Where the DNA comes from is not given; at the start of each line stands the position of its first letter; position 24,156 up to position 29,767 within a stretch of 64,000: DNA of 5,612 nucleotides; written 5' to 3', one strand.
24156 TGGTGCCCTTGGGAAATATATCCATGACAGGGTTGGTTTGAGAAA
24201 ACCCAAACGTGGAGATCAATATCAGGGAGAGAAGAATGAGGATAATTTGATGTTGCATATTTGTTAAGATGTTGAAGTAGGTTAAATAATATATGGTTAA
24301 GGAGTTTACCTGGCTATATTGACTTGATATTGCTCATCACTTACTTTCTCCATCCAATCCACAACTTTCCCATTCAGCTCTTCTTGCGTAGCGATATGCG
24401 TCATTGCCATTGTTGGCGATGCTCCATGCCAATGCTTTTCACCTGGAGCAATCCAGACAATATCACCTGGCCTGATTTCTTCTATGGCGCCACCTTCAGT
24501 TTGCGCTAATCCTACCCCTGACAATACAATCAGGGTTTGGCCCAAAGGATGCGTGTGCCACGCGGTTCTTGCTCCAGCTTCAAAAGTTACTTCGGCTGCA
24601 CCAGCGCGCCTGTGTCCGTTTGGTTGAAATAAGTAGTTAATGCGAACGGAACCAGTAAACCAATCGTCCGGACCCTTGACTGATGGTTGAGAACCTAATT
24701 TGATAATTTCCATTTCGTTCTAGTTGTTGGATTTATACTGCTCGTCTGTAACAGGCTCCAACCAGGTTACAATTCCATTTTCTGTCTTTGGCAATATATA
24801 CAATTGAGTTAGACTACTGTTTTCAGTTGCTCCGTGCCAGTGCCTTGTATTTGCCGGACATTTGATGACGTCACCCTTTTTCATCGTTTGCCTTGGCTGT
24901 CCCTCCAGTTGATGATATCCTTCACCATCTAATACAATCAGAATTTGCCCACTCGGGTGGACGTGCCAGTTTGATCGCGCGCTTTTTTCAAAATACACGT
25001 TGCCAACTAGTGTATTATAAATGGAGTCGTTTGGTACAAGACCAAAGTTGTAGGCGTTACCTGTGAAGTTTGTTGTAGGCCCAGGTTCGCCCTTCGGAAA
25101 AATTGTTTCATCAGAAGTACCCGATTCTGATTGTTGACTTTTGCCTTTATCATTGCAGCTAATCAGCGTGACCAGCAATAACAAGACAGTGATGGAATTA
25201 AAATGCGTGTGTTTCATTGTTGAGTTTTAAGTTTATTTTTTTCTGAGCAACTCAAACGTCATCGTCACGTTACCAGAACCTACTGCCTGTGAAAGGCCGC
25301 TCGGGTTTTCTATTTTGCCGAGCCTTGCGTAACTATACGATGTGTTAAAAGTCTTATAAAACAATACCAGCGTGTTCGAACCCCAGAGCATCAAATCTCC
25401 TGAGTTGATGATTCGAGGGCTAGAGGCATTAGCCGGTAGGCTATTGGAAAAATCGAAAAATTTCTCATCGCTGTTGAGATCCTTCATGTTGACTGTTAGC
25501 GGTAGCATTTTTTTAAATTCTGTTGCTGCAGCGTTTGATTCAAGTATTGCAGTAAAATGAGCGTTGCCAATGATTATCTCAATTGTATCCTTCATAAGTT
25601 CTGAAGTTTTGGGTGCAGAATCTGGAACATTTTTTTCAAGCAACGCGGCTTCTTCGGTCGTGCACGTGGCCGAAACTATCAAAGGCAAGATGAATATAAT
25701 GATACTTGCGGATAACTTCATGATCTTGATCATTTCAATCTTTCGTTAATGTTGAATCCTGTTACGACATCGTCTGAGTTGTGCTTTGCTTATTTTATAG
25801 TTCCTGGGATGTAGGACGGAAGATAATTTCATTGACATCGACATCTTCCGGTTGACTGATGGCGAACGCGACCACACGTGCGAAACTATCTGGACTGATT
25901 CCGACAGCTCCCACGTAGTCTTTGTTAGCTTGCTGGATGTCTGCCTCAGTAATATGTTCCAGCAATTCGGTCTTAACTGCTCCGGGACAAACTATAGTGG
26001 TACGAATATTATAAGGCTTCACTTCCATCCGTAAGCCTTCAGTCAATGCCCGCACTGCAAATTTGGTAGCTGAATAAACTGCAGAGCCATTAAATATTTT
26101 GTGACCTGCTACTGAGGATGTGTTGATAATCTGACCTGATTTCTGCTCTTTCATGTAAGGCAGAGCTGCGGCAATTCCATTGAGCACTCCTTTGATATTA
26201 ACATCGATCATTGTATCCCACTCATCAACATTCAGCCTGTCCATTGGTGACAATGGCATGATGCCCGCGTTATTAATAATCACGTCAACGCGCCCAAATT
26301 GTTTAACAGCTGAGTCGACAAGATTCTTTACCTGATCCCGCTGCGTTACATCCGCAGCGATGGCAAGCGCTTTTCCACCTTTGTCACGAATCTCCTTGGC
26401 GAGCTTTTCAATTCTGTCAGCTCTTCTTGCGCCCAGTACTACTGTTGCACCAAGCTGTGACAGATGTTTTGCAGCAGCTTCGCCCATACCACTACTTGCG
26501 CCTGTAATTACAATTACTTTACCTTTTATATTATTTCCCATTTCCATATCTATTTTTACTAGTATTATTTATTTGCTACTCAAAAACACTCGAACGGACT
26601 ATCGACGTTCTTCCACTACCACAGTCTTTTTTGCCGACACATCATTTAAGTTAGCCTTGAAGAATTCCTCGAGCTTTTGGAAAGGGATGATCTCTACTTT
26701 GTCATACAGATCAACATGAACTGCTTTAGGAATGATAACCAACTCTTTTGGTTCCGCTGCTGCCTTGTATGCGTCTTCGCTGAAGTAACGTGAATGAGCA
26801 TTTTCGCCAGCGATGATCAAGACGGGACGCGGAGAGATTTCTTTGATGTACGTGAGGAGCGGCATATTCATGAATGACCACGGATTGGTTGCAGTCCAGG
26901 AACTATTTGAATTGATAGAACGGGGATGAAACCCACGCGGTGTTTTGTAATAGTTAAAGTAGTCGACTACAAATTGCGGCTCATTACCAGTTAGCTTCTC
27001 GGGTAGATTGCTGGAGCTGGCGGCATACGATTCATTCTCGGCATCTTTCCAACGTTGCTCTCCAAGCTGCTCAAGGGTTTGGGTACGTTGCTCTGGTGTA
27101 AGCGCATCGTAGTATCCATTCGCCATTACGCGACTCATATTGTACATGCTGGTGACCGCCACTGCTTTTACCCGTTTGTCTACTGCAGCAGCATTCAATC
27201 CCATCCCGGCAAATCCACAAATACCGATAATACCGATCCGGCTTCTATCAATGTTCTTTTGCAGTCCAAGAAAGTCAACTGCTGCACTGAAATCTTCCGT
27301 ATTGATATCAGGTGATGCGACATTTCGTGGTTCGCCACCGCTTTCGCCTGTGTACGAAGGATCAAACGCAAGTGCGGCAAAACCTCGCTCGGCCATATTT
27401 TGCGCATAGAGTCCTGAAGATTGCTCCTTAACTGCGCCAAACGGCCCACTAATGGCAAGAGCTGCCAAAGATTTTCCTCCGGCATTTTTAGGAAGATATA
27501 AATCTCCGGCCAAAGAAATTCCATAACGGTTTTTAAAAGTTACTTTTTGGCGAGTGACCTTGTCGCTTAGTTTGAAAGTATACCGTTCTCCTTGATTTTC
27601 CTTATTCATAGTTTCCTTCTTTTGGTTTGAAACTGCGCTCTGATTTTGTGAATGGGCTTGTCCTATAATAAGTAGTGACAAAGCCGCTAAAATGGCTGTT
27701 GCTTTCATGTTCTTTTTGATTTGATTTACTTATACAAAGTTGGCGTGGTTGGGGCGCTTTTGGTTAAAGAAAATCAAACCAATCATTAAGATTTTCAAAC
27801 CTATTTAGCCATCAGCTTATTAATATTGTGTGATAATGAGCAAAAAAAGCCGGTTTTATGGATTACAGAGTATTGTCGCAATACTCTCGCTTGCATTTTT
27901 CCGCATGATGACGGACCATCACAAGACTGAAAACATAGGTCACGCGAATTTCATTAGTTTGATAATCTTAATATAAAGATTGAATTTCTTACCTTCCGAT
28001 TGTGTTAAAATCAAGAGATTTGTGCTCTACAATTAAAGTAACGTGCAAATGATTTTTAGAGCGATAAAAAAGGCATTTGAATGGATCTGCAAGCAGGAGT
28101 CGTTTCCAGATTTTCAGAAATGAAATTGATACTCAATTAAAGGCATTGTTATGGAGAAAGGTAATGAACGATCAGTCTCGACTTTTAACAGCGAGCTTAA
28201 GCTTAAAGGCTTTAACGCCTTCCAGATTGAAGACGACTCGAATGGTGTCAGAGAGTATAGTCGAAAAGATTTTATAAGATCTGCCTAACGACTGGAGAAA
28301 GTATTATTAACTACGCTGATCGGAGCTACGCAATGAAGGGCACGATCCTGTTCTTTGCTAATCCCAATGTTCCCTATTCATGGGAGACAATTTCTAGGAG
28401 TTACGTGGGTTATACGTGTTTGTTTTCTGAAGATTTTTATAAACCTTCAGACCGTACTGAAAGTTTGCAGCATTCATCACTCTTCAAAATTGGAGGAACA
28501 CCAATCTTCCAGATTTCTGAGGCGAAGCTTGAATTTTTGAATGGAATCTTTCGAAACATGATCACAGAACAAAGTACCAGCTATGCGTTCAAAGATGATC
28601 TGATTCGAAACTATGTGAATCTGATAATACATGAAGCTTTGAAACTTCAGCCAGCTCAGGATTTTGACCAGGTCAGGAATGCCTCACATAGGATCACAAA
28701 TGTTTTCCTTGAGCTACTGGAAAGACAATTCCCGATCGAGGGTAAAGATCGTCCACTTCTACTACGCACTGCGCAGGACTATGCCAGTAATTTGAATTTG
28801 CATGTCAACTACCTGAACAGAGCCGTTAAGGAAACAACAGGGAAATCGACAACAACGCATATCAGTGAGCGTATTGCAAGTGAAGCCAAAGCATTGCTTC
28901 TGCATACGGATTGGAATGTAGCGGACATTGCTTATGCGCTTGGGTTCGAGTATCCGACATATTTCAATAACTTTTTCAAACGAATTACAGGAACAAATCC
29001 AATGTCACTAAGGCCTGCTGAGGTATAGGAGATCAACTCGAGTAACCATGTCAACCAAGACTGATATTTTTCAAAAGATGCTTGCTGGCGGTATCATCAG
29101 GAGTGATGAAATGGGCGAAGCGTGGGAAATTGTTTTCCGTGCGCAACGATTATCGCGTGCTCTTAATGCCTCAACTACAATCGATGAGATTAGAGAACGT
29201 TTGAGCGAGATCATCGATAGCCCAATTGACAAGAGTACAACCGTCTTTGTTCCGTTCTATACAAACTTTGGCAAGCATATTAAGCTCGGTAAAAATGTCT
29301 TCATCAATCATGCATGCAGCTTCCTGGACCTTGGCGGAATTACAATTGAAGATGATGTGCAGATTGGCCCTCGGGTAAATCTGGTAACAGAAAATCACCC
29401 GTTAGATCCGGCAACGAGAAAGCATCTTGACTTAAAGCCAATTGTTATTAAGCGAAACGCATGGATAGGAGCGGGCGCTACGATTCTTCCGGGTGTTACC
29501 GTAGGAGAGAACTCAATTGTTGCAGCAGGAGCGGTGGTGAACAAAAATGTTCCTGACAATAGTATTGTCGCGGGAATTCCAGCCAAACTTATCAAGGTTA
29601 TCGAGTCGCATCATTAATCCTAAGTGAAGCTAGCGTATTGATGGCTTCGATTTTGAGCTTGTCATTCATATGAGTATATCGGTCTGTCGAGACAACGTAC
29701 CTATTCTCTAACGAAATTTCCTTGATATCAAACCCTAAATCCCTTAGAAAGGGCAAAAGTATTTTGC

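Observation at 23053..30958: Integrase-less island at the mnmE 3' end, bounded by an exact 18-bp repeat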

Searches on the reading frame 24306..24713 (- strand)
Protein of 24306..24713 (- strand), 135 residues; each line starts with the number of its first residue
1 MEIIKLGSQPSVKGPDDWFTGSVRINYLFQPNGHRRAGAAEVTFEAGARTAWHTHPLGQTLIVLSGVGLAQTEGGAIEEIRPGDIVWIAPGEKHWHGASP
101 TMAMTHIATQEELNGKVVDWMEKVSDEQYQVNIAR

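Call 7: search_protein_families(library=pfam, proteins=[window:24306-24713:-])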
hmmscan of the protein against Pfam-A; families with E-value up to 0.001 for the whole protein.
window:24306-24713:- (135 aa): 2 families
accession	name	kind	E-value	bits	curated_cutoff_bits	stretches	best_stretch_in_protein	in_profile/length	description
PF07883.17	Cupin_2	-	8.8e-10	38.6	27.2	1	41-98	2-58/70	Cupin domain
PF02311.25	AraC_binding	-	4.8e-06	26.8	21.1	1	48-101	14-68/135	AraC-like ligand binding domain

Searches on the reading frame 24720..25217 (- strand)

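Call 7: search_protein_families(library=pfam, proteins=[window:24720-25217:-])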
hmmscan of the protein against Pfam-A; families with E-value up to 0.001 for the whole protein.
window:24720-25217:- (165 aa): 5 families
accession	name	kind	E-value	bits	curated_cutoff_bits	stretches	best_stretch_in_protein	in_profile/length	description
PF07883.17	Cupin_2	-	2.9e-12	46.5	27.2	1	76-136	5-64/70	Cupin domain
PF03079.20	ARD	-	3.2e-06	27.9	27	1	85-136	88-143/157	ARD/ARD' family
PF00190.28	Cupin_1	-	8.9e-06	25.8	22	1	74-151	38-122/151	Cupin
PF02311.25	AraC_binding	-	2e-05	24.8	21.1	1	83-140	17-73/135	AraC-like ligand binding domain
PF16155.11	PnbB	-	0.00029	21.2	26.9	1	53-144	57-148/153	4-hydroxylaminobenzoate lyase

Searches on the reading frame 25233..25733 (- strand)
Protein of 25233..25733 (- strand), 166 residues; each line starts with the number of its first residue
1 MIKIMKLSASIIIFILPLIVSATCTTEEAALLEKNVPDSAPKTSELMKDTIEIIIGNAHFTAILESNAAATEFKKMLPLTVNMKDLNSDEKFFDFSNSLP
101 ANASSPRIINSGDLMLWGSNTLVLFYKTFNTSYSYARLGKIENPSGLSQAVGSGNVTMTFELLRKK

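Call 7: search_protein_families(library=pfam, proteins=[window:25233-25733:-])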
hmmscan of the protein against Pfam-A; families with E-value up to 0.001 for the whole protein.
window:25233-25733:- (166 aa): 2 families
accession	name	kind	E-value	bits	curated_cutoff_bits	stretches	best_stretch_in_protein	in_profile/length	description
PF18050.6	Cyclophil_like2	-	7.8e-32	110.2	22.7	1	53-161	1-115/115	Cyclophilin-like family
PF04126.18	Cyclophil_like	-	0.00026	21.2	27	1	50-128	2-81/120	Cyclophilin-like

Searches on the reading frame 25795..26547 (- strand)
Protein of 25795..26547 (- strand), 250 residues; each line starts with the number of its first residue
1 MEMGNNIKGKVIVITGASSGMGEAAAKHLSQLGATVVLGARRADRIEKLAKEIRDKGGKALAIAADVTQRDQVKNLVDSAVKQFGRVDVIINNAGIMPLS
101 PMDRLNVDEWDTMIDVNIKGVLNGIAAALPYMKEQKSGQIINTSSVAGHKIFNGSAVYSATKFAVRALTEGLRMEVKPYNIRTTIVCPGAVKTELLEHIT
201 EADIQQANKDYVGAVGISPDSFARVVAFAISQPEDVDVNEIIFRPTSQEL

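Call 7: search_protein_families(library=pfam, proteins=[window:25795-26547:-])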
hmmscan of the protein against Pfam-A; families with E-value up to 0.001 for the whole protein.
window:25795-26547:- (250 aa): 5 families
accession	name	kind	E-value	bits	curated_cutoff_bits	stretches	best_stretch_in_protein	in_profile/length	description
PF00106.31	adh_short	-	7.5e-67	225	26.6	1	10-201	1-192/195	short chain dehydrogenase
PF13561.12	adh_short_C2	-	1.5e-47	162.6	27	1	16-231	1-218/236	Enoyl-(Acyl carrier protein) reductase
PF08659.16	KR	-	2.1e-18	67.3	22.6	1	12-172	3-163/180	KR domain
PF23441.1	SDR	-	1.4e-06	28.4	27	1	7-198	5-201/258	SDR-like rossmann domain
PF01370.27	Epimerase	-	8.5e-06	25.8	20.9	1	12-176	1-160/240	NAD dependent epimerase/dehydratase family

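Call 67: search_protein_families(library=ncbifam, proteins=[window:25795-26547:-])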
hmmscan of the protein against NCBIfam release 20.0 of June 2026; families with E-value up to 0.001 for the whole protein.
window:25795-26547:- (250 aa): 233 families (the best 25 are shown)
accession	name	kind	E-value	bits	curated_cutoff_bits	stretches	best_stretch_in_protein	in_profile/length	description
NF004825.0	PRK06181.1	equivalog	1.4e-54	185.1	215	1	6-230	3-228/268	SDR family oxidoreductase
NF005559.1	PRK07231.1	subfamily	2.1e-54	184.6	215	1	7-228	2-227/249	glucose 1-dehydrogenase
NF004198.0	PRK05653.1-3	equivalog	2.8e-54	184.2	296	1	7-231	5-229/248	3-oxoacyl-ACP reductase FabG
NF005594.0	PRK07326.1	equivalog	6.4e-54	183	271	1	6-246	3-232/237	SDR family oxidoreductase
NF005878.0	PRK07825.1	subfamily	2.2e-53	181.4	287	1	3-202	3-198/278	short chain dehydrogenase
NF005806.0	PRK07666.1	equivalog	2.1e-52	177.8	286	1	4-210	2-205/239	3-ketoacyl-ACP reductase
NF052558.1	MBtsdlDhBudC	equivalog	3e-52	177.7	270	1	8-232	2-225/250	meso-2,3-butanediol dehydrogenase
NF038213.1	SDR_TniO_fam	equivalog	1.7e-51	175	300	1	9-248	2-249/249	SDR family oxidoreductase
NF009093.0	PRK12429.1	subfamily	4.9e-51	173.5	258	1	6-207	2-203/259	3-hydroxybutyrate dehydrogenase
NF005495.0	PRK07109.1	subfamily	2e-50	172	264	1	5-233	4-231/334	SDR family oxidoreductase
NF004826.0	PRK06182.1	subfamily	2.3e-50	171.4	305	1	8-207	3-195/274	oxidoreductase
NF005672.0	PRK07454.1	equivalog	4.4e-50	170.1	234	1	10-246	7-237/241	SDR family oxidoreductase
NF006123.0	PRK08267.1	equivalog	6.5e-50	169.8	261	1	10-235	3-225/261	SDR family oxidoreductase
NF004203.0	PRK05653.2-4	subfamily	8.2e-50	169.6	313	1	6-202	3-201/260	3-oxoacyl-ACP reductase FabG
TIGR02415.1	23BDH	subfamily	1.1e-49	169.2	304.35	1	10-236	1-225/254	acetoin reductase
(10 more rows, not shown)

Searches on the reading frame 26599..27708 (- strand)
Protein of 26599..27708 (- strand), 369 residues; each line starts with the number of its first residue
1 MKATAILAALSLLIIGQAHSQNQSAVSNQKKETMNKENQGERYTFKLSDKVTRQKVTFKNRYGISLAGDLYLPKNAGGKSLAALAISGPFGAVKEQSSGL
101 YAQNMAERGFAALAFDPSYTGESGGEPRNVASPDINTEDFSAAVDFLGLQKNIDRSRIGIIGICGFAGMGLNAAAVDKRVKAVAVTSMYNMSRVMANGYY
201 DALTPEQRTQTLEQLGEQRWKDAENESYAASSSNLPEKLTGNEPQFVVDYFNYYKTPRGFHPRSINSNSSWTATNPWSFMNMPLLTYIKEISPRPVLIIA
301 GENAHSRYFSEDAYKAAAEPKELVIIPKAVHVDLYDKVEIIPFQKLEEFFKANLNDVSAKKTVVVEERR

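Call 7: search_protein_families(library=pfam, proteins=[window:26599-27708:-])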
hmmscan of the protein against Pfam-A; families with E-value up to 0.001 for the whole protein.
window:26599-27708:- (369 aa): 3 families
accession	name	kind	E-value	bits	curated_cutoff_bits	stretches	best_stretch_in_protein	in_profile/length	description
PF02129.25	Peptidase_S15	-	7e-08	32.9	23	1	63-201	2-139/262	X-Pro dipeptidyl-peptidase (S15 family)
PF12740.14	PETase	-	2.5e-05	24.2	28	1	60-193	37-162/263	PET hydrolase-like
PF01738.24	DLH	-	0.00052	20.1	21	0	70-185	5-126/217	Dienelactone hydrolase family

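Call 67: search_protein_families(library=ncbifam, proteins=[window:26599-27708:-])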
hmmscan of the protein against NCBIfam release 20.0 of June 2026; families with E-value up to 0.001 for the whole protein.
window:26599-27708:- (369 aa): 5 families
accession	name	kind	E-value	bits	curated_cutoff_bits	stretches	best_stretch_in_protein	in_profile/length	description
NF047920.1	lactonase_UilS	equivalog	2.8e-14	53.5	400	1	66-219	11-161/285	UilS family quorum-quenching N-acyl-homoserine lactonase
NF033523.0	lasso_peptidase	equivalog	7.1e-07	28.4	400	1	103-221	430-563/638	Atxe2 family lasso peptide isopeptidase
TIGR03100.1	hydr1_PEP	hypoth_equivalog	0.00021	20.7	168.45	1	100-185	48-129/274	hydrolase 1, exosortase A system-associated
NF051441.1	BisHyethTerphBdeA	equivalog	0.00042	19.7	520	1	63-191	82-203/305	bis(hydroxyethyl) terephthalate hydrolase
TIGR00976.1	CocE_NonD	subfamily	0.00054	19.1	66.3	1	60-223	3-167/550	CocE/NonD family hydrolase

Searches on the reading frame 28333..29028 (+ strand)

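Call 7: search_protein_families(library=pfam, proteins=[window:28333-29028:+])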
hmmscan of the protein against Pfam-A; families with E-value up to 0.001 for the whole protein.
window:28333-29028:+ (231 aa): 2 families
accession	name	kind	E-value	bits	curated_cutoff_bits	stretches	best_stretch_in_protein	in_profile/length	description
PF12833.13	HTH_18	-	1.2e-18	67.6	33.6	1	150-227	1-78/80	Helix-turn-helix domain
PF00165.29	HTH_AraC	-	8.3e-09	35.8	26.6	1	190-226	2-40/42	Bacterial regulatory helix-turn-helix proteins, AraC family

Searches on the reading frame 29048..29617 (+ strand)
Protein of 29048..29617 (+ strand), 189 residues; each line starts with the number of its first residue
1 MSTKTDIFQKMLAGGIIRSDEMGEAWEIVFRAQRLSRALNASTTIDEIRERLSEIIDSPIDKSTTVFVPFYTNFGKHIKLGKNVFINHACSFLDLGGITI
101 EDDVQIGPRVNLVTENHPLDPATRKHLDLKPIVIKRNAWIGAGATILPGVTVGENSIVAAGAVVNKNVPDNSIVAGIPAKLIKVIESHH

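Call 7: search_protein_families(library=pfam, proteins=[window:29048-29617:+])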
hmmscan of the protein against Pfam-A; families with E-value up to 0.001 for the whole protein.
window:29048-29617:+ (189 aa): 2 families
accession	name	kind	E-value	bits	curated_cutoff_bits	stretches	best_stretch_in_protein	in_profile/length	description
PF00132.30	Hexapep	-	4.2e-15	55.2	27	1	132-166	2-36/36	Bacterial transferase hexapeptide (six repeats)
PF14602.12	Hexapep_2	-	9.5e-08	32.1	27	1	131-165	1-33/34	Hexapeptide repeat of succinyl-transferase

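Call 67: search_protein_families(library=ncbifam, proteins=[window:29048-29617:+])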
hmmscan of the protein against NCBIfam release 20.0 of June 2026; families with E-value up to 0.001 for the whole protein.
window:29048-29617:+ (189 aa): 44 families (the best 25 are shown)
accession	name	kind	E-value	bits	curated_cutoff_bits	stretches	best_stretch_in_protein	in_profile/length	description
NF007499.0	PRK10092.1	equivalog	2.4e-33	115.5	314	1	9-183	6-181/183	maltose O-acetyltransferase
NF007076.0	PRK09527.1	equivalog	1e-26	93.6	347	1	28-186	25-186/203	galactoside O-acetyltransferase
NF041874.1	EPS_EpsC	equivalog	8.2e-20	71.2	150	1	74-183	64-165/168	serine O-acetyltransferase EpsC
NF007240.0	PRK09677.1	equivalog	9.3e-20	70.9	243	1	76-186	64-185/192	putative lipopolysaccharide biosynthesis O-acetyl transferase WbbJ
NF007797.0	PRK10502.1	subfamily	5.5e-19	68.5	192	1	74-183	69-177/183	WcaF family extracellular polysaccharide biosynthesis acetyltransferase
TIGR03532.1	DapD_Ac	equivalog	4.2e-17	62.6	231.75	1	130-187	159-216/231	2,3,4,5-tetrahydropyridine-2,6-dicarboxylate N-acetyltransferase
TIGR03308.1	phn_thr-fam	hypoth_equivalog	3.7e-16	59.6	201.65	1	115-183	92-160/204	phosphonate metabolim protein, transferase hexapeptide repeat family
TIGR03570.1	NeuD_NnaD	subfamily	6.5e-16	58.5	160.8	1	132-180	154-202/202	NeuD/PglB/VioB family sugar acetyltransferase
NF058585.1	HptprglPActTf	PfamEq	1.5e-14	53.9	300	1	130-185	105-160/172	heptaprenylglyceryl phosphate O-acetyltransferase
TIGR01172.1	cysE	equivalog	6.1e-14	52.4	210.65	1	78-180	68-162/162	serine O-acetyltransferase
TIGR04008.1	WcaF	equivalog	3.5e-13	49.8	326.3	1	60-183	54-176/180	colanic acid biosynthesis acetyltransferase WcaF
NF000311.1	Vat_ABCDEFH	equivalog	7.1e-13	48.6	300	1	71-183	51-162/201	Vat family streptogramin A O-acetyltransferase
NF038307.1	EPS_acetyl_HpsU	equivalog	5.4e-12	45.7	305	1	46-180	40-173/178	hormogonium polysaccharide biosynthesis acetyltransferase HpsU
NF000097.1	stregram_VatC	exception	6.2e-12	45.9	425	1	70-185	58-172/212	streptogramin A O-acetyltransferase Vat(C)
NF033468.1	stregram_VatI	exception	7.4e-12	45.5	415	1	71-183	53-164/208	streptogramin A O-acetyltransferase Vat(I)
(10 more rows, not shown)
